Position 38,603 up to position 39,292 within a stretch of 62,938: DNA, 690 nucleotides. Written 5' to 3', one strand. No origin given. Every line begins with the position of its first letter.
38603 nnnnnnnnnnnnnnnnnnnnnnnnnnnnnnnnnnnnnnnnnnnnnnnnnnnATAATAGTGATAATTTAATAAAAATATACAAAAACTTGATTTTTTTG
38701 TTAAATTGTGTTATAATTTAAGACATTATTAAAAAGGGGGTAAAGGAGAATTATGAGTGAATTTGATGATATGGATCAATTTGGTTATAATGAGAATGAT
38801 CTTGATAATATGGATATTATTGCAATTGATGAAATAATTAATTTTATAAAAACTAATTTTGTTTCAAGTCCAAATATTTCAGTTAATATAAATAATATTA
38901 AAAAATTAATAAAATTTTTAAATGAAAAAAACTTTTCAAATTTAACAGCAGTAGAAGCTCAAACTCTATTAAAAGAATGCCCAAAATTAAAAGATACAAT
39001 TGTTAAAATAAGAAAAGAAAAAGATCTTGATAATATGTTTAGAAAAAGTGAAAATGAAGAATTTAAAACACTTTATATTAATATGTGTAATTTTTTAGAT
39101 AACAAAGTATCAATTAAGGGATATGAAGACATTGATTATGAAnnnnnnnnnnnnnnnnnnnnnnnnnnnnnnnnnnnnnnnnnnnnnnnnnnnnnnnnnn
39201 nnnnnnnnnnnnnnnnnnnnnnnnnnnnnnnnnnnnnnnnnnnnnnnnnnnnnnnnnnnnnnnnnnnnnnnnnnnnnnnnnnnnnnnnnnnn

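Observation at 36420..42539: Tandem array of five sigma-70 paralogues, four with a shared novel N-terminal domain and no anti-sigma partner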

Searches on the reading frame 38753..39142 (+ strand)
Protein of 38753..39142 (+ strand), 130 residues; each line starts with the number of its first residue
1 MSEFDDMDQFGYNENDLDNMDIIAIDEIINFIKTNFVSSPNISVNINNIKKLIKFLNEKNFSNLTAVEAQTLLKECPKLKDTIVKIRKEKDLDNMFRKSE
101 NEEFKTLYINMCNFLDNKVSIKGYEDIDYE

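Call 17: find_homologous_proteins(query=A2, max_evalue=0.001)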
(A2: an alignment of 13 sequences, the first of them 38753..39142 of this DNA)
Query A2 (13 sequences) (130 aa, profile of the alignment): 1 proteins with E <= 0.001 among 4908 candidates.
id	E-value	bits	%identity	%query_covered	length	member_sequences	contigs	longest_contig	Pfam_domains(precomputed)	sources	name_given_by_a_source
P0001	4.7e-8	51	43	23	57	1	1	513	-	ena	-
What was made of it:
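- Tried and rejected: N-domain profile search in the word-indexed protein database (call 17).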

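Call 22: predict_structure(alignment_id=A3)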
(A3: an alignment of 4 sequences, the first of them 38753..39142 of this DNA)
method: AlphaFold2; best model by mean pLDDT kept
length: 130 residues; sequences in the alignment: 4
mean_pLDDT: 77.5   pTM: 0.67
mean pLDDT of the five models: 77.5, 77.2, 76.6, 76.2, 73.4
residues with pLDDT >= 90: 60; 70-90: 33; 50-70: 6; < 50: 31
segments of 3 or more residues with pLDDT < 50: 1-8, 10-20, 119-130
pLDDT, mean of each block of 10 residues (from residue 1): 44 45 78 94 94 88 81 92 93 91 88 76 42
secondary structure, 60 per line:
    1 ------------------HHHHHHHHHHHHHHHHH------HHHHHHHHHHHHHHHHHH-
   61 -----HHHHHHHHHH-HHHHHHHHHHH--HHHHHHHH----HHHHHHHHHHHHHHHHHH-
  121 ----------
elements in order: H19-35 H42-59 H66-75 H77-87 H90-97 H102-119
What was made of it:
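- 38753..40147 (+): S3: 464-aa sigma, the most SigA-like member. It keeps the -10, extended -10 and -35 contact residues. N-domain aa ~20-118, acidic linker, basic 54-aa C-terminal tail. AlphaFold model of aa 1-130 (call 22).
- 38807..39106 (+): Structured core of the N-terminal domain in S3 (aa ~19-118): six predicted helices. The equivalent segments are S2 ~37346-37645, S4 ~40162-40461 and S5 ~41334-41627. Block-mean pLDDT about 76-94 over residues ~20-120 (call 22).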

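Call 23: search_protein_representatives(alignment_id=A3)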
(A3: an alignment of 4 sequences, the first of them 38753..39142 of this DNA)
Query: 4 sequences, 114 profile positions. Proteins with E-value up to 0.001 (for the whole library): 26; up to 1e-10: 6; up to 1e-30: 2. The best 26 are listed.
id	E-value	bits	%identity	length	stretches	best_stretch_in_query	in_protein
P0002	4.8e-39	149.0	-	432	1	1-114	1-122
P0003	1.4e-33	131.5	-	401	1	1-114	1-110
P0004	1.4e-30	121.7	-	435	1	12-114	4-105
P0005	3.2e-22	94.8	-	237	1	5-113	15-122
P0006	4.5e-18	81.4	-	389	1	1-109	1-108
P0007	4.6e-17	78.2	-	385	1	9-111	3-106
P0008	2.1e-10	56.7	-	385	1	18-104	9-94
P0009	2.5e-08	50.1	-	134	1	18-89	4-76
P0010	1.1e-07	48.0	-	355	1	17-108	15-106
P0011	1.3e-07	47.7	-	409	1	6-84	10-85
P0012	2.4e-06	43.6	-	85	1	12-80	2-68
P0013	5.1e-06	42.6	-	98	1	8-85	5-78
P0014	1.1e-05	41.5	-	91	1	9-85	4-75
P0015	6.2e-05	39.1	-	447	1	4-107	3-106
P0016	1.1e-04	38.3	-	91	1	20-73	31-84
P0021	2.6e-04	37.1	-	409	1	16-101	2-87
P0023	3.8e-04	36.6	-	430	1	18-87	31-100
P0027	8.0e-04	35.5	-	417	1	15-94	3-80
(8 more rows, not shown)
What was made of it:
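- Tried and rejected: The exhaustive HMMER search (call 23) replaced it.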

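Call 26: fold_search(model_id=the predicted structure, library=pdb)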
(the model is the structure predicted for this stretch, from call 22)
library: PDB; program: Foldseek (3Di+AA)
matches with E <= 10: 174; with E <= 0.001: 0
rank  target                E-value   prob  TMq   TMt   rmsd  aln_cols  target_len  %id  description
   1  3uux_C                1.0e+00  0.12  0.23  0.24   9.6        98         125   14  Crystal structure of yeast Fis1 in complex with Mdv1 fragment containing N-terminal extension and coiled coil domains (released 2012-02-08)
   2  5cwk                  1.1e+00  0.12  0.24  0.19  12.3       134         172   11  Crystal structure of de novo designed helical repeat protein DHR53 (released 2015-12-16)
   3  5j5v_B                1.2e+00  0.12  0.25  0.31  16.4       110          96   17  CdiA-CT from uropathogenic Escherichia coli in complex with cognate immunity protein and CysK (released 2016-07-27)
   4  8g4k_A                1.3e+00  0.16  0.27  0.32   9.2       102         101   12  Complex of TbRII mini protein binder bound to the TbRII ECD (released 2024-08-14)
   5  8d9w_A                1.9e+00  0.07  0.21  0.12  11.3       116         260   13  beta-Arf1 homodimeric interface within AP-1, Arf1, Nef, MHC-I lattice on narrow tubes (released 2023-07-05)
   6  9g9i_C                2.0e+00  0.08  0.21  0.24  12.2       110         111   16  CryoEM structure of Enterococcus italicus Csm-crRNA-CTR2 complex bound to pNppA3 and AMPNPP (released 2025-01-29)
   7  4epz                  2.1e+00  0.11  0.28  0.25  10.5       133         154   14  Crystal structure of a transcription anti-terminator antagonist UpxZ (BACUNI_04315) from Bacteroides uniformis ATCC 8492 (released 2012-07-11)
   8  8gaa_A                2.2e+00  0.10  0.25  0.19   8.9       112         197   11  C6HR1_4r: Extendable repeat protein hexamer (released 2023-08-30)
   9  4x5t_A                2.2e+00  0.09  0.24  0.13  11.7       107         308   12  alpha 1 glycine receptor transmembrane structure fused to the extracellular domain of GLIC (released 2015-02-25)
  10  6yvu_C                2.2e+00  0.06  0.22  0.15  25.7       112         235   18  Condensin complex from S.cerevisiae ATP-free apo non-engaged state (released 2020-07-15)
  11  8d9w_D                2.2e+00  0.06  0.20  0.12  11.3       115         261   13  beta-Arf1 homodimeric interface within AP-1, Arf1, Nef, MHC-I lattice on narrow tubes (released 2023-07-05)
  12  2qna_A                2.5e+00  0.10  0.28  0.08  13.6       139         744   14  Crystal structure of human Importin-beta (127-876) in complex with the IBB-domain of Snurportin1 (1-65) (released 2008-04-08)
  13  5mfc_C                2.5e+00  0.07  0.22  0.13   9.5       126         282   12  Designed armadillo repeat protein YIIIM5AII in complex with (KR)4-GFP (released 2017-07-19)
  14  3w5k_A                2.6e+00  0.16  0.33  0.08   8.0       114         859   16  Crystal structure of Snail1 and importin beta complex (released 2014-03-05)
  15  4evt                  2.6e+00  0.12  0.26  0.10   7.0        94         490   13  Crystal Structure of Mouse Catenin beta-59 in 8.3M urea (released 2013-05-01)
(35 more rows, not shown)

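Call 32: find_encoding_contigs(protein=P0011, flank=10000, max_places=4)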
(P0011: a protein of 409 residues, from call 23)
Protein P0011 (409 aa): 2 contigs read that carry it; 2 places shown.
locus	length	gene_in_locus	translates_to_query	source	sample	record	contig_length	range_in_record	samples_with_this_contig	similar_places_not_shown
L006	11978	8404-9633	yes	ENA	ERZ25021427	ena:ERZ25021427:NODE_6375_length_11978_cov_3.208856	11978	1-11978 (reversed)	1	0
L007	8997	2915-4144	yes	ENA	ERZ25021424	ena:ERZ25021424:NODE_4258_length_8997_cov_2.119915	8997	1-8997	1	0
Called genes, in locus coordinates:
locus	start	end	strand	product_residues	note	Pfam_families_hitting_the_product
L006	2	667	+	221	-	?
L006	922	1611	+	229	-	-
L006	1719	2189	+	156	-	-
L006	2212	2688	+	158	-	-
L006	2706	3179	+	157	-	-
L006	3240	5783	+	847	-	PF07699:Ephrin_rec_like (faint), PF12810:ALK_LTK_GRD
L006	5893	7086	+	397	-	PF00140:Sigma70_r1_2 (weak), PF04542:Sigma70_r2, PF04539:Sigma70_r3, PF04545:Sigma70_r4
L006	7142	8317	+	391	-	PF04542:Sigma70_r2, PF04545:Sigma70_r4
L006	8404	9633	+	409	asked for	PF00140:Sigma70_r1_2, PF04542:Sigma70_r2, PF04539:Sigma70_r3, PF04545:Sigma70_r4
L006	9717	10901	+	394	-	PF04542:Sigma70_r2, PF04545:Sigma70_r4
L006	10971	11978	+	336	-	?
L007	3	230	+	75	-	?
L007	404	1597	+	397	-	PF00140:Sigma70_r1_2 (weak), PF04542:Sigma70_r2, PF04539:Sigma70_r3, PF04545:Sigma70_r4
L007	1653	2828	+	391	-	PF04542:Sigma70_r2, PF04545:Sigma70_r4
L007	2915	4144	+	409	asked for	PF00140:Sigma70_r1_2, PF04542:Sigma70_r2, PF04539:Sigma70_r3, PF04545:Sigma70_r4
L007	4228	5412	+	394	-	PF04542:Sigma70_r2, PF04545:Sigma70_r4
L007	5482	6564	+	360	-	PF04055:Radical_SAM, PF06969:HemN_C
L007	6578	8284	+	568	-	PF00664:ABC_membrane, PF00005:ABC_tran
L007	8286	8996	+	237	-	?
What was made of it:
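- L007 shows 4 sigmas followed by hemW and an ABC gene (call 32).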

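Call 33: find_encoding_contigs(protein=P0015, flank=10000, max_places=4)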
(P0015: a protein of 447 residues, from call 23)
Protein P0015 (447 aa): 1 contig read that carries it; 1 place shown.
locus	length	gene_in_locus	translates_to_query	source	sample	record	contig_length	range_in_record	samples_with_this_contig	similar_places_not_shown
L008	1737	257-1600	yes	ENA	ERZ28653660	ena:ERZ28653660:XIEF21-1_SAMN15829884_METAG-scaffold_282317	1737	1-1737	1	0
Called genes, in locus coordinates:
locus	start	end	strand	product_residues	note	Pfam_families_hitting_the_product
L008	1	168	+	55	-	?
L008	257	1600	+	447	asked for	PF04542:Sigma70_r2, PF04539:Sigma70_r3, PF04545:Sigma70_r4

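Call 34: find_encoding_contigs(protein=P0027, flank=10000, max_places=3)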
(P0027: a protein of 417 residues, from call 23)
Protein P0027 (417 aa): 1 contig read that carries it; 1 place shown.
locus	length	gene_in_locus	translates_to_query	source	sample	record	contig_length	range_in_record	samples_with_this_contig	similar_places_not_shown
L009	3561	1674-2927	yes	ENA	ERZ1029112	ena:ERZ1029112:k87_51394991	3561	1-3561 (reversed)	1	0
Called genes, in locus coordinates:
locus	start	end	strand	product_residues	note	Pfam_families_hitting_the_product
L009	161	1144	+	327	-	PF01832:Glucosaminidase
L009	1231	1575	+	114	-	-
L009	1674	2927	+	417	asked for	PF00140:Sigma70_r1_2, PF04542:Sigma70_r2, PF04539:Sigma70_r3, PF04545:Sigma70_r4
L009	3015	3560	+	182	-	?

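Call 35: find_encoding_contigs(protein=P0021, flank=10000, max_places=3)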
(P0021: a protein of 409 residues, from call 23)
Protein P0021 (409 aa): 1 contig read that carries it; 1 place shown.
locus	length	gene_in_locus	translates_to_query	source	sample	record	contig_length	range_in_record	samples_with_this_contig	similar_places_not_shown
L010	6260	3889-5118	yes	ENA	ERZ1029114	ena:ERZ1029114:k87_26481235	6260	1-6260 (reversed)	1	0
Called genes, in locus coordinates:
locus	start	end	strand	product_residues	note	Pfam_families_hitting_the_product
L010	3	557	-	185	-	?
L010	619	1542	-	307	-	PF04536:TPM_phosphatase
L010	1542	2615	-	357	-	PF07754:Ribosomal_aS21 (faint)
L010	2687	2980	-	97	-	-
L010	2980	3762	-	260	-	-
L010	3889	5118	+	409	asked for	PF00140:Sigma70_r1_2, PF04542:Sigma70_r2, PF04545:Sigma70_r4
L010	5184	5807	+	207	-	PF13483:Lactamase_B_3, PF12706:Lactamase_B_2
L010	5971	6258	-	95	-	?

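Call 36: find_encoding_contigs(protein=P0023, flank=10000, max_places=3)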
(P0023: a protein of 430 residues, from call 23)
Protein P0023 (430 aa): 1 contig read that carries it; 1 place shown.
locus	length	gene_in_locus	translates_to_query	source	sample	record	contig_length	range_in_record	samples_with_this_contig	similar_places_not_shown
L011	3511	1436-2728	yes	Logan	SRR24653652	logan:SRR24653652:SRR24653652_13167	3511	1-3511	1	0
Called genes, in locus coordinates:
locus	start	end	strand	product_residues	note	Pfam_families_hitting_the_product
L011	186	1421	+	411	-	PF00140:Sigma70_r1_2, PF04542:Sigma70_r2, PF04539:Sigma70_r3, PF04545:Sigma70_r4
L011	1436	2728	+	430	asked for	PF00140:Sigma70_r1_2, PF04542:Sigma70_r2, PF04539:Sigma70_r3 (weak), PF04545:Sigma70_r4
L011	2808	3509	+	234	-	?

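Call 51: search_protein_families(library=phrogs, proteins=[window:38753-39142:+], max_evalue=0.001)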
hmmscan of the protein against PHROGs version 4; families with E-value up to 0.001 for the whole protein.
window:38753-39142:+ (130 aa): 0 families

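Call 52: search_protein_families(library=padloc, proteins=[window:38753-39142:+], max_evalue=0.001)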
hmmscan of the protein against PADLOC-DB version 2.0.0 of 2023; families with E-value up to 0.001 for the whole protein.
window:38753-39142:+ (130 aa): 0 families

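Call 62: fold_search(model_id=the predicted structure, library=viral)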
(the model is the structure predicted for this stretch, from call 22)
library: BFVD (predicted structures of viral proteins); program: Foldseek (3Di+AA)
matches with E <= 10: 139; with E <= 0.001: 0
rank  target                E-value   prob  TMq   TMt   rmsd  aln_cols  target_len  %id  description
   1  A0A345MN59            4.0e-01  0.23  0.26  0.12  12.7       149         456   19  (no name in the UniProt tables at hand)
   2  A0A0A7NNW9            8.0e-01  0.11  0.22  0.04  19.0       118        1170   15  Lysin [Lactobacillus phage LfeInf]
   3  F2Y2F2                8.9e-01  0.15  0.25  0.30   9.1       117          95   14  (no name in the UniProt tables at hand)
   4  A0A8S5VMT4            1.2e+00  0.21  0.33  0.38   8.7       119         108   12  Uncharacterized protein [Ackermannviridae sp.]
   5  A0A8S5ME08            1.3e+00  0.07  0.18  0.19  18.8       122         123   14  Uncharacterized protein [Siphoviridae sp. ctYh54]
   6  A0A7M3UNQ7            1.4e+00  0.16  0.30  0.25  15.5       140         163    9  Uncharacterized protein [Pyramimonas orientalis virus]
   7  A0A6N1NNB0            1.4e+00  0.13  0.27  0.12  20.7       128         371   13  Uncharacterized protein [Tupanvirus soda lake]
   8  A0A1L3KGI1            1.8e+00  0.15  0.33  0.16  16.7       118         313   13  (no name in the UniProt tables at hand)
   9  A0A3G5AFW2            1.8e+00  0.10  0.22  0.22   9.7        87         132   15  Uncharacterized protein [Solivirus sp.]
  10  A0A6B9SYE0            1.8e+00  0.08  0.23  0.09  13.5       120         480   12  (no name in the UniProt tables at hand)
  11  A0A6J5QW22            1.9e+00  0.14  0.27  0.30   9.6       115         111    9  Uncharacterized protein [uncultured Caudovirales phage]
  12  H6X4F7                2.0e+00  0.25  0.34  0.47  13.3       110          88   13  Uncharacterized protein [Klebsiella phage vB_KleM_RaK2]
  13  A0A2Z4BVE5            2.0e+00  0.06  0.22  0.13  15.7       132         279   15  (no name in the UniProt tables at hand)
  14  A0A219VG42            2.1e+00  0.08  0.20  0.06  15.9       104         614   16  Tail tape measure protein [Leuconostoc phage LDG]
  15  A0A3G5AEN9            2.2e+00  0.04  0.18  0.16  19.6       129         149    9  Uncharacterized protein [Satyrvirus sp.]
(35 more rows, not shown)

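Call 66: search_solved_structures(query=A4, max_evalue=10)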
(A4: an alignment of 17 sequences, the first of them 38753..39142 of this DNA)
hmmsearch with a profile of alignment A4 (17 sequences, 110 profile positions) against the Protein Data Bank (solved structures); distinct sequences matched with E-value up to 10: 29.
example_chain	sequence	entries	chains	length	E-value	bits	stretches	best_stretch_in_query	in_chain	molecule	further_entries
6zhl_A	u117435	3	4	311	0.031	17.7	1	19-99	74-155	Small ribosomal subunit biogenesis GTPase RsgA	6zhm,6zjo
8a22_Bm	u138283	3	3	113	0.087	16.3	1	8-42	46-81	uS13m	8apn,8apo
9b6i_A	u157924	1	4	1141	0.15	15.5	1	35-104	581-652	Transient receptor potential cation channel subfamily M member 8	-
8e4q_A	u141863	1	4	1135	0.15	15.5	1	35-104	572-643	Transient receptor potential cation channel subfamily M member 8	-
6o6a_A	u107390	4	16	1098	0.16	15.4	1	35-104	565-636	Transient receptor potential cation channel subfamily M member 8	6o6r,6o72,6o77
9p7s_A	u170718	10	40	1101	0.16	15.4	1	35-104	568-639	Transient receptor potential cation channel subfamily M member 8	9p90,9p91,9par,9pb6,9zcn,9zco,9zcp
9zcr_A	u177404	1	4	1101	0.16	15.4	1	35-104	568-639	Transient receptor potential cation channel subfamily M member 8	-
7pkq_m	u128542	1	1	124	0.17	15.3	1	6-36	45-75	Mitochondrial ribosomal protein S13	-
6nr4_A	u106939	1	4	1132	0.19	15.2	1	35-104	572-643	Transient receptor potential cation channel subfamily M member 8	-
6nr2_A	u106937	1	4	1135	0.19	15.2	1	35-104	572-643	Transient receptor potential cation channel subfamily M member 8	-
6nr3_A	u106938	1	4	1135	0.19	15.2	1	35-104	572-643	Transient receptor potential cation channel subfamily M member 8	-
1djg_A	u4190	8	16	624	0.22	15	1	16-65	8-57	PHOSPHOINOSITIDE-SPECIFIC PHOSPHOLIPASE C, ISOZYME DELTA1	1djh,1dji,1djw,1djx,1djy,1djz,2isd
1qas_A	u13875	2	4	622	0.23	14.9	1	16-65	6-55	PHOSPHOLIPASE C DELTA-1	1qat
8bdc_A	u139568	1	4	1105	0.29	14.6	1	35-104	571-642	Transient receptor potential cation channel subfamily M member 8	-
9zcu_A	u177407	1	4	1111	0.3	14.6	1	35-104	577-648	Transient receptor potential cation channel subfamily M member 8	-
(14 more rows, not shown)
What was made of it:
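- Tried and rejected: Foldseek against PDB and BFVD (calls 26, 62) and PDB sequence profile search (call 66).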

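Call 74: search_dna_similar(query=window:38753-39142:+, collection=phages, mode=protein, max_evalue=0.01, max_rows=10)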
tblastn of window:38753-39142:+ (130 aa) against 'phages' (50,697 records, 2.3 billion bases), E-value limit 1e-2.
No match.
